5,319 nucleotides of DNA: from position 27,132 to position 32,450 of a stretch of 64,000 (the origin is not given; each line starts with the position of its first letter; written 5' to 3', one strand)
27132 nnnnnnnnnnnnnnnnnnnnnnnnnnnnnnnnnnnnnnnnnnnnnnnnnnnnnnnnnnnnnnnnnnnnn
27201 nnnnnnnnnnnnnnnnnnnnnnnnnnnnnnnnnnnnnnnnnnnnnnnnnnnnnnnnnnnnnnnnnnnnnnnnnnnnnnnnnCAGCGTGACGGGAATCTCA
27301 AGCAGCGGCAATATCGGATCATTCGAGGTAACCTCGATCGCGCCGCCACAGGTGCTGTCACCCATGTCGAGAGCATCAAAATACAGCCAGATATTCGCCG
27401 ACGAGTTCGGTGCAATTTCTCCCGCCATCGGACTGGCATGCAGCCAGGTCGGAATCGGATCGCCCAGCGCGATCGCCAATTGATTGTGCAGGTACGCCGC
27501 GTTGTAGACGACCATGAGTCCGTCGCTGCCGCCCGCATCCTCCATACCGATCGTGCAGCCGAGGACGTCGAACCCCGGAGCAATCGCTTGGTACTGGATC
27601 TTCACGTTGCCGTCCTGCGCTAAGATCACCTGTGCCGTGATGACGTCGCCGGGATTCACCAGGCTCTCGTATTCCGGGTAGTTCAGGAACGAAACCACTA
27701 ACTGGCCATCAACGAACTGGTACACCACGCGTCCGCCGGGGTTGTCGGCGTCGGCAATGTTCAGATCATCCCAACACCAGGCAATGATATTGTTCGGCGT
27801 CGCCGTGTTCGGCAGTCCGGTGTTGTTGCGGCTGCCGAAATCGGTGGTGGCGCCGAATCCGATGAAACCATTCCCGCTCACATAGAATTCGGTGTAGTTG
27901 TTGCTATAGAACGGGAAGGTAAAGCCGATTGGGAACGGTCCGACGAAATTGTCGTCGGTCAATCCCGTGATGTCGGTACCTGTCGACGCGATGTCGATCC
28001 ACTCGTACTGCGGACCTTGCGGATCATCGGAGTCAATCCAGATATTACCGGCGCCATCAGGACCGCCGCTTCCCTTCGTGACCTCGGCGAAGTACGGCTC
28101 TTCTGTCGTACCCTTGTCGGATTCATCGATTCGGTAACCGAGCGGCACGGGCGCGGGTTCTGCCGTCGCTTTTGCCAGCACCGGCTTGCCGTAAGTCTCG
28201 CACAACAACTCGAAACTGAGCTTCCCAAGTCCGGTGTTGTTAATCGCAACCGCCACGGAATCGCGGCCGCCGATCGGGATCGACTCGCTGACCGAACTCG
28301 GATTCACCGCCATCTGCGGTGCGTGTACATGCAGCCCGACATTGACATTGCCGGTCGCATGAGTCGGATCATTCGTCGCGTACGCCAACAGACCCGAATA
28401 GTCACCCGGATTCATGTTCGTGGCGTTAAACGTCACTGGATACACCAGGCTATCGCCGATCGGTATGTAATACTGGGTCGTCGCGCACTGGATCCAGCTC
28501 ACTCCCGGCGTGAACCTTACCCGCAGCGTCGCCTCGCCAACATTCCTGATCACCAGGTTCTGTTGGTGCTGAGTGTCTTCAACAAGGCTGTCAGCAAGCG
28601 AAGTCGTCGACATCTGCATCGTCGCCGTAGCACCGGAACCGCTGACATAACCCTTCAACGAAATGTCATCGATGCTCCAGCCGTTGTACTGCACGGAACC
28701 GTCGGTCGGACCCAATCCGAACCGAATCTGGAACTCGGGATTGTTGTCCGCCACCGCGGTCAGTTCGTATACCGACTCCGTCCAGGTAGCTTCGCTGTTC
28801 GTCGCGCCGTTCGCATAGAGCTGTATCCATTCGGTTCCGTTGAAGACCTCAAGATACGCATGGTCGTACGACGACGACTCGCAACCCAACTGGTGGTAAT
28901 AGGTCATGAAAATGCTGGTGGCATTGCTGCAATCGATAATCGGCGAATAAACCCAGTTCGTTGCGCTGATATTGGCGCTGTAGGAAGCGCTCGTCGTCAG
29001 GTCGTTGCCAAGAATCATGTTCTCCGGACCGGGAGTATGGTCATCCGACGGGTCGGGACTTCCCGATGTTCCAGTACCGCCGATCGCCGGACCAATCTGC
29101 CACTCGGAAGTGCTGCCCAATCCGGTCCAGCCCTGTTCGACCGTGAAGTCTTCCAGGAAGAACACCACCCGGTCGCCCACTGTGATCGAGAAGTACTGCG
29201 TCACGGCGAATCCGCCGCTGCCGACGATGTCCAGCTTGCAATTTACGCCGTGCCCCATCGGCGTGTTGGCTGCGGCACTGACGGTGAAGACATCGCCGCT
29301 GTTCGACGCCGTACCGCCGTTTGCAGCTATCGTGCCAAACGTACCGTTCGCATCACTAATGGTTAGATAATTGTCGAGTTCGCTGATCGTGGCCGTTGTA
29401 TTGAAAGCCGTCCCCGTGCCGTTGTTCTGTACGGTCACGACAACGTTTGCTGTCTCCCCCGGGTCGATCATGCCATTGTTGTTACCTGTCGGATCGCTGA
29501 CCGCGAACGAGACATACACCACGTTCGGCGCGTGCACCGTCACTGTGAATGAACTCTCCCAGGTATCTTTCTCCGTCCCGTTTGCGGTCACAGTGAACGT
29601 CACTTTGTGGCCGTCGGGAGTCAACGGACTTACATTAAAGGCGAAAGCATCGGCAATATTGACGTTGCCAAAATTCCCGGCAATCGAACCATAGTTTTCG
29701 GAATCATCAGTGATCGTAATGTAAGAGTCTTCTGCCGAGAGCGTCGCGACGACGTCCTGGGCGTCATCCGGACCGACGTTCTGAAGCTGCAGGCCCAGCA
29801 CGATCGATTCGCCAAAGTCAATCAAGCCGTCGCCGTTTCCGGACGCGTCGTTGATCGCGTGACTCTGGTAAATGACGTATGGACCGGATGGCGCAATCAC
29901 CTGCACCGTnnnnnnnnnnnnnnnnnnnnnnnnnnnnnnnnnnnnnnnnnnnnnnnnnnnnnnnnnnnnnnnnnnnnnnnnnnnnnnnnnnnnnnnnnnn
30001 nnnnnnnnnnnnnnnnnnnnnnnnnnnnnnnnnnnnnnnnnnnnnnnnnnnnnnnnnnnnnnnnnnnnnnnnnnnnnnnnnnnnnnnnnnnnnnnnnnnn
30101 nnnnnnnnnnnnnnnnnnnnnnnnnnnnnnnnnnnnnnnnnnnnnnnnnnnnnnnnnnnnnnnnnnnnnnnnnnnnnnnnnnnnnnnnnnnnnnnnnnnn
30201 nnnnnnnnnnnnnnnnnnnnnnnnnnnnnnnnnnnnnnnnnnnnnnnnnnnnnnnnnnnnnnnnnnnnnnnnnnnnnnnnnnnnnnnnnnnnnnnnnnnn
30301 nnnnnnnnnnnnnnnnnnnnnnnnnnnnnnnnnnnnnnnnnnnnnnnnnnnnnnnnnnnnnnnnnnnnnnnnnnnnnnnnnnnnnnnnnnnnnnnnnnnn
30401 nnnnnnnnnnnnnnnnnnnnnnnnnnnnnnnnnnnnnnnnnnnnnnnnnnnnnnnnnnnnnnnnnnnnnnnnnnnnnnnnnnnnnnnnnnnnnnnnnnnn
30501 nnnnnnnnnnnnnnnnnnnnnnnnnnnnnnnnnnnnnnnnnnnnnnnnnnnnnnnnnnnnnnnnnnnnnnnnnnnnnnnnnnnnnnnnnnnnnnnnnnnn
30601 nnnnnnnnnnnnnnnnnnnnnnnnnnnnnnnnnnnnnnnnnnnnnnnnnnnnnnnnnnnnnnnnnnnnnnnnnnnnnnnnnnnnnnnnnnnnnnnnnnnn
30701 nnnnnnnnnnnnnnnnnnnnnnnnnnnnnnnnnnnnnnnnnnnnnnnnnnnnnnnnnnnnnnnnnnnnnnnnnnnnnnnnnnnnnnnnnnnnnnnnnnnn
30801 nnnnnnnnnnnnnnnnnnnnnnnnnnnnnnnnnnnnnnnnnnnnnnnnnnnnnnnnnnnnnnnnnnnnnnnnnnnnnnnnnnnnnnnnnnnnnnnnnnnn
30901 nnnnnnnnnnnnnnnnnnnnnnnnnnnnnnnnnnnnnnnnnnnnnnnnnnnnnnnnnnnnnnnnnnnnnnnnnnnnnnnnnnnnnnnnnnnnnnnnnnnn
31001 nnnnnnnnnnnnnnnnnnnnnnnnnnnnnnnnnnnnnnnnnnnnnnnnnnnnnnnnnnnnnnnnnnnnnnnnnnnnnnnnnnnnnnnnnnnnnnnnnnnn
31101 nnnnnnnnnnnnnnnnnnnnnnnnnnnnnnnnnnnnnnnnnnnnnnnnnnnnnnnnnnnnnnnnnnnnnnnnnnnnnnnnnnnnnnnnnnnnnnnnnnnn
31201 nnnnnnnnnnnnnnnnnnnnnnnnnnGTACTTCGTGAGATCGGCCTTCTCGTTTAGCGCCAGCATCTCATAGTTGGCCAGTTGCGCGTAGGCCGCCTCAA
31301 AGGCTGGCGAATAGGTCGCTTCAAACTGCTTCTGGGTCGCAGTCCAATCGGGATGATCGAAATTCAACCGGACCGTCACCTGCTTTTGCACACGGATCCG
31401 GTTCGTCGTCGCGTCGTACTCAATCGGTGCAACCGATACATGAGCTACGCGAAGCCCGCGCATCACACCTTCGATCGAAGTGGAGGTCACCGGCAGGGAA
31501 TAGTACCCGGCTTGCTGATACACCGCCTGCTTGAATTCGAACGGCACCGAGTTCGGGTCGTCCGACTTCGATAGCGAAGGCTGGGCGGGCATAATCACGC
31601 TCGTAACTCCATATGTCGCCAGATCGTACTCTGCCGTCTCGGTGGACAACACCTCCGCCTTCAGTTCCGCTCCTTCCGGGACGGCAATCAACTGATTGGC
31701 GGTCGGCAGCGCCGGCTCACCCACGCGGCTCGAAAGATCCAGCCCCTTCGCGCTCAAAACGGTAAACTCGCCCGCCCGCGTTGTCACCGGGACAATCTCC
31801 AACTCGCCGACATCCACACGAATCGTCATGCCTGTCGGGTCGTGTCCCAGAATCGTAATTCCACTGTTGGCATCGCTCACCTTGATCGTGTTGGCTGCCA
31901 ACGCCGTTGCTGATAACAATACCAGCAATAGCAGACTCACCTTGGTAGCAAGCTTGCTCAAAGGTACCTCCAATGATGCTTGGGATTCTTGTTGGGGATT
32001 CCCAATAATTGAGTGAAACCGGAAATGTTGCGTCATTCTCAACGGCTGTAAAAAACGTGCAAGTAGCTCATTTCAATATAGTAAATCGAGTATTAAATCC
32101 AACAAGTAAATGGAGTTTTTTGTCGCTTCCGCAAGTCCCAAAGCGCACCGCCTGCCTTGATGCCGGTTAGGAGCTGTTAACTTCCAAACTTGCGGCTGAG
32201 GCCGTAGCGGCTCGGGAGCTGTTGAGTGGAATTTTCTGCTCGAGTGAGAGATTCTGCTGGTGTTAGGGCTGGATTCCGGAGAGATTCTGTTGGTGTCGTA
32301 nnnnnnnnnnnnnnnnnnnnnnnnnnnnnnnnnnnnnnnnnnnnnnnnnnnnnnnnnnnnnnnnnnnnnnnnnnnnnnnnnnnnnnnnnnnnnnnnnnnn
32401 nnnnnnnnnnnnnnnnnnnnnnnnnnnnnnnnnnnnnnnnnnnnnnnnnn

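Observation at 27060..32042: Gingipain-like C25 peptidase carrying dockerins instead of a T9SS CTD; probable mis-called start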

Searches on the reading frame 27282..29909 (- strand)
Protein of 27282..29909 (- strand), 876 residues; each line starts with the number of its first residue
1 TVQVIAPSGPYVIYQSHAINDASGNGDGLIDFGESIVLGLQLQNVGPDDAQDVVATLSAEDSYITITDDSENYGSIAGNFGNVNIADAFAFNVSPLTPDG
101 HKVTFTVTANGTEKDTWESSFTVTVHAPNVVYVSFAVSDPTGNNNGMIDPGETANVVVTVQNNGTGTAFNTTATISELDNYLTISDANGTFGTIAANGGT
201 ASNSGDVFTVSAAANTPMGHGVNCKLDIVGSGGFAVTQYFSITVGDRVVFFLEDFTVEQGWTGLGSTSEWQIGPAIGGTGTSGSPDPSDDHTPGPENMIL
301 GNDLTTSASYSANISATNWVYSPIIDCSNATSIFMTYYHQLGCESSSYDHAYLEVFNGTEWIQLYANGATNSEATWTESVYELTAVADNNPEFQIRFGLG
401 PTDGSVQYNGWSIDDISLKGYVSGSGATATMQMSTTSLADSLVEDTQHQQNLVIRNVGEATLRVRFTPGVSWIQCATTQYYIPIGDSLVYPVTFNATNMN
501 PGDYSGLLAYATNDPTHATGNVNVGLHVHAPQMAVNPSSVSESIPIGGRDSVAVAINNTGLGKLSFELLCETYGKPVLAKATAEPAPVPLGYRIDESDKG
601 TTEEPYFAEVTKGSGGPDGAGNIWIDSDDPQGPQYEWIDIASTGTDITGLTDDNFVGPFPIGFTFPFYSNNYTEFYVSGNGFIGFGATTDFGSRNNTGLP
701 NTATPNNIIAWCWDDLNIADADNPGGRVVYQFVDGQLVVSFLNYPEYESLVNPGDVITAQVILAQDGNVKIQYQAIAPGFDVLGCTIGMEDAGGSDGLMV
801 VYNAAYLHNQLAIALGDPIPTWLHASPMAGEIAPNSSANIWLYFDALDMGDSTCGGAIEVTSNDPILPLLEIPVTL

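Call 60: predict_structure(alignment_id=A3)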
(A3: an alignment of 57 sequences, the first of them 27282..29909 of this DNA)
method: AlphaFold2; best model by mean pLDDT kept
length: 876 residues; sequences in the alignment: 57
mean_pLDDT: 87.2   pTM: 0.41
mean pLDDT of the five models: 87.2, 86.7, 86.6, 84.1, 83.4
residues with pLDDT >= 90: 476; 70-90: 337; 50-70: 55; < 50: 8
segments of 3 or more residues with pLDDT < 50: 1-3
pLDDT, mean of each block of 10 residues (from residue 1): 60 93 86 92 92 94 94 93 94 92 94 84 94 91 84 93 94 89 92 94 94 84 92 90 84 84 88 85 86 87 87 92 84 94 92 94 95 94 90 93 88 93 64 88 90 86 88 89 88 90 91 80 92 92 85 93 90 59 65 69 83 80 86 89 93 89 88 92 80 83 84 85 78 93 79 80 92 92 90 89 92 80 82 92 78 84 90 90
secondary structure, 60 per line:
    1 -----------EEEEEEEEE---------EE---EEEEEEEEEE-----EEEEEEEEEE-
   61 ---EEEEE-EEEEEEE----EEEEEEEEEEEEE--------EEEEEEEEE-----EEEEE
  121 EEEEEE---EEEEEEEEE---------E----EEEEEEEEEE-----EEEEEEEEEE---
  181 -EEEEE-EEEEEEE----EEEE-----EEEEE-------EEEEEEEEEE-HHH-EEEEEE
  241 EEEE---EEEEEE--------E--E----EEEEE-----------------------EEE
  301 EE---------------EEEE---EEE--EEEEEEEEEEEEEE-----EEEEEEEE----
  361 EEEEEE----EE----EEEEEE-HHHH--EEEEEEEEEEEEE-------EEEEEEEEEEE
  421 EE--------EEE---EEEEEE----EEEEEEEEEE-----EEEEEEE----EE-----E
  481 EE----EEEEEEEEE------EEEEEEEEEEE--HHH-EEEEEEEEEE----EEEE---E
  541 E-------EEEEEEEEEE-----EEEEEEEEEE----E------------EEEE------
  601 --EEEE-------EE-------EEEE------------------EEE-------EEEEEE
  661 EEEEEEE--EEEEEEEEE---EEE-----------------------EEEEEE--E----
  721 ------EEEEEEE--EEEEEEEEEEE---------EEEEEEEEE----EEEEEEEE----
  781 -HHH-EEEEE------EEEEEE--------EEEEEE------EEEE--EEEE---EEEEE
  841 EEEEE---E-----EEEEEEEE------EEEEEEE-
elements in order (helices of 4 or more, strands of 3 or more residues): E12-20 E35-44 E50-59 E64-68 E70-76 E81-93 E102-110 E116-126 E130-138 E153-162 E168-177 E182-186 E188-194 E199-202 E208-212 E220-229 E235-244 E248-253 E270-274 E298-302 E318-321 E325-327 E330-343 E349-356 E361-366 E377-382 H384-387 E390-402 E410-422 E431-433 E437-442 E447-456 E462-468 E480-482 E487-495 E502-512 E519-528 E533-536 E549-558 E564-573 E591-594 E603-606 E623-626 E645-647 E655-667 E670-678 E682-684 E708-713 E727-733 E736-746 E756-764 E769-776 E786-790 E797-802 E811-816 E823-826 E829-832 E836-845 E855-862 E869-875
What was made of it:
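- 27282..29909 (-): Array of beta-sandwich accessory domains (residues 685-1560): two CARDB/DUF11-like, one InhA-type MAM-like, HYDIN/VesB Ig-like, one NIDO-like, one further Ig-like. The AF2 model is all-beta with pLDDT 87.2 (call 60).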

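Call 65: fold_search(model_id=the predicted structure, library=pdb)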
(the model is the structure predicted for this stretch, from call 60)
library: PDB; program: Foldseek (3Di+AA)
matches with E <= 10: 1916; with E <= 0.001: 294
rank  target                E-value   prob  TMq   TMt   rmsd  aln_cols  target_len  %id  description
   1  7som_D                4.8e-17  1.00  0.15  0.10  52.9      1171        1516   10  Ciliary C2 central pair apparatus isolated from Chlamydomonas reinhardtii (released 2022-04-13)
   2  9ijj_h                1.4e-16  1.00  0.14  0.09  28.2      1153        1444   10  In situ structure of the central apparatus in mouse sperm axoneme. (released 2025-06-04)
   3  7sqc_O0               1.6e-16  1.00  0.12  0.10  32.1      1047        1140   10  Ciliary C1 central pair apparatus isolated from Chlamydomonas reinhardtii (released 2022-04-13)
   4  9ijj_C                9.7e-16  1.00  0.14  0.13  26.2       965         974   10  In situ structure of the central apparatus in mouse sperm axoneme. (released 2025-06-04)
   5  7sqc_2B               7.7e-15  1.00  0.16  0.18  32.6       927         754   11  Ciliary C1 central pair apparatus isolated from Chlamydomonas reinhardtii (released 2022-04-13)
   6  9ijj_O                1.4e-14  1.00  0.15  0.10  45.8      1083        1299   11  In situ structure of the central apparatus in mouse sperm axoneme. (released 2025-06-04)
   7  7sqc_2A               2.0e-14  1.00  0.16  0.18  32.4       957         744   10  Ciliary C1 central pair apparatus isolated from Chlamydomonas reinhardtii (released 2022-04-13)
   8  9ijj_4I               5.5e-14  1.00  0.14  0.05  33.6      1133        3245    9  In situ structure of the central apparatus in mouse sperm axoneme. (released 2025-06-04)
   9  9ijj_4G               5.5e-14  1.00  0.13  0.04  33.9      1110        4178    9  In situ structure of the central apparatus in mouse sperm axoneme. (released 2025-06-04)
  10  9ijj_4H               8.5e-14  1.00  0.13  0.04  33.2      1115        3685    9  In situ structure of the central apparatus in mouse sperm axoneme. (released 2025-06-04)
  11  9ijj_4J               7.8e-12  1.00  0.13  0.14  37.8       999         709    9  In situ structure of the central apparatus in mouse sperm axoneme. (released 2025-06-04)
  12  9ijj_4A               1.4e-11  1.00  0.13  0.05  34.3       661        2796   10  In situ structure of the central apparatus in mouse sperm axoneme. (released 2025-06-04)
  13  7sqc_T1               1.5e-11  1.00  0.15  0.20  21.7       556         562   11  Ciliary C1 central pair apparatus isolated from Chlamydomonas reinhardtii (released 2022-04-13)
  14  7o7p_C                5.9e-11  1.00  0.14  0.10  53.5      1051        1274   10  (h-alpha2M)4 activated state (released 2022-04-13)
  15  7o7p_A                6.5e-11  1.00  0.14  0.10  53.5      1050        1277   10  (h-alpha2M)4 activated state (released 2022-04-13)
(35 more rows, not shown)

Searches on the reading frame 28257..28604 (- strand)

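Call 52: search_protein_families(library=pfam, proteins=[window:28257-28604:-], max_evalue=1)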
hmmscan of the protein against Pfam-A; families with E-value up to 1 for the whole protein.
seq(116 aa): 1 family
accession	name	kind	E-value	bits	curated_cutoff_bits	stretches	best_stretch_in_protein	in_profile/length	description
PF22544.2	HYDIN_VesB_CFA65-like_Ig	-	0.0013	19.4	25.5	1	11-79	19-88/100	HYDIN/CFA65/VesB-like, Ig-like domain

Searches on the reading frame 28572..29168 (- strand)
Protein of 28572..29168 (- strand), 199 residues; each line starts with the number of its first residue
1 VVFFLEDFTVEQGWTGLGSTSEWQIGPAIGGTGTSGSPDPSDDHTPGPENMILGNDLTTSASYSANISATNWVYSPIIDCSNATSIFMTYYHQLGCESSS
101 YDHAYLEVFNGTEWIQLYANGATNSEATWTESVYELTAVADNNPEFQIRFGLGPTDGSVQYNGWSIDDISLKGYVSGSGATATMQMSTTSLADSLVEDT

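Call 52: search_protein_families(library=pfam, proteins=[window:28572-29168:-], max_evalue=1)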
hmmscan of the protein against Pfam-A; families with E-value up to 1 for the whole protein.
seq(199 aa): 1 family
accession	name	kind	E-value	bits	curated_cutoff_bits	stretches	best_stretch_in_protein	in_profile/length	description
PF20773.4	InhA-like_MAM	-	0.011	15.7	26.9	1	120-172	114-163/191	Immune inhibitor A-like, MAM domain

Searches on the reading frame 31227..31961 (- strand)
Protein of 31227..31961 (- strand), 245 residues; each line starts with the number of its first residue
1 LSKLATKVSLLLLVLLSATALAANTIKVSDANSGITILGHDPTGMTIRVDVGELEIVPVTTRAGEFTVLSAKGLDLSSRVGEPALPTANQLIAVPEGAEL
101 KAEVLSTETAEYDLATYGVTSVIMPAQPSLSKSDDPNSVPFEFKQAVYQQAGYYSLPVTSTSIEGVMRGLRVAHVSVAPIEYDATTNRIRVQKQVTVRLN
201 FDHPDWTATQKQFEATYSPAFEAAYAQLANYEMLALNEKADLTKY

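Call 32: search_solved_structures(query=window:31227-31961:-, max_evalue=0.01, show_alignments=2)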
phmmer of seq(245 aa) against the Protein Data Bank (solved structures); distinct sequences matched with E-value up to 0.01: 2.
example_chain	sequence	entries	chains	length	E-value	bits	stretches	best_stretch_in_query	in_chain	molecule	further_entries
5mun_A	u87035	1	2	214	8.8e-38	133.4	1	50-230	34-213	Lys-gingipain W83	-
4ief_A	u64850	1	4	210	1.5e-09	41.1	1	37-203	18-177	Gingipain R2 Pro-Domain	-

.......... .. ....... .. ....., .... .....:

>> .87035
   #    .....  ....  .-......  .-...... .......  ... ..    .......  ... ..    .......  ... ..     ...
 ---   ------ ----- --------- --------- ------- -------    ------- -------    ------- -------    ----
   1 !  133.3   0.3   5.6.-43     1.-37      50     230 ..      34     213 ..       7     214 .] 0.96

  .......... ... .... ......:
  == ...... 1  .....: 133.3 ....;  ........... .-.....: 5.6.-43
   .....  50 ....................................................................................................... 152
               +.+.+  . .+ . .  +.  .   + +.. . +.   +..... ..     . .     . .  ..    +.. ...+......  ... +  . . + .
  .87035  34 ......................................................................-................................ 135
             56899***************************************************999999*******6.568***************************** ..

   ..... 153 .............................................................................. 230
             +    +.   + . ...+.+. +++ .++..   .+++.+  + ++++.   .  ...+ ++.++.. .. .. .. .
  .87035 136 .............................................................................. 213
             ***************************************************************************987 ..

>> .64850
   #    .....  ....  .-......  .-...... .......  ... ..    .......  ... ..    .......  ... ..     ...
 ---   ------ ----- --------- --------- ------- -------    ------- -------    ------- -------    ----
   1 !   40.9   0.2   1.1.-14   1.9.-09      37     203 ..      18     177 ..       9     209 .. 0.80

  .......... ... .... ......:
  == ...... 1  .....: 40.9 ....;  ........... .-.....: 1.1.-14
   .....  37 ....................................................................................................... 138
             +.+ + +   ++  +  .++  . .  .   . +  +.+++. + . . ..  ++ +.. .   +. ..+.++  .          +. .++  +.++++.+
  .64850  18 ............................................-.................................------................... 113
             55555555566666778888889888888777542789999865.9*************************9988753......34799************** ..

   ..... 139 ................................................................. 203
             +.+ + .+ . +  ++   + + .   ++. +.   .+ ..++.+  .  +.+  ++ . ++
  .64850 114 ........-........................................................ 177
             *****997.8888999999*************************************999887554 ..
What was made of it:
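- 31326..31865 (-): Propeptide_C25 prodomain (residues 33-212). Matches the Kgp prodomain 5mun at E=8.8e-38 (call 32).
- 31566..31568 (-): Lys132 in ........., aligned with Kgp prodomain Lys129 (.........) and with the Arg of the RgpB prodomain. Call 32.
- On Peptidase family C25 (gingipain family; Pfam PF01364 / MEROPS C25): The Kgp prodomain 5mun matches at E=8.8e-38 (call 32).
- On Kgp-type (Lys-specific) gingipain: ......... aligns with Kgp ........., and RgpB has Arg at this position (call 32).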

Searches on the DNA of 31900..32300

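Call 81: search_rna_families(source=window, start=31900, end=32300, threshold=evalue, max_evalue=1)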
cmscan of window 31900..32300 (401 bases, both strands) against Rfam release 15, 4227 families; matches with E-value up to 1: 0.
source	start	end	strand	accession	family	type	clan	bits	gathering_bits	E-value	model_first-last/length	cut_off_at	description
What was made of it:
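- Tried and rejected: Rfam on the 5' region returned nothing (call 81).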
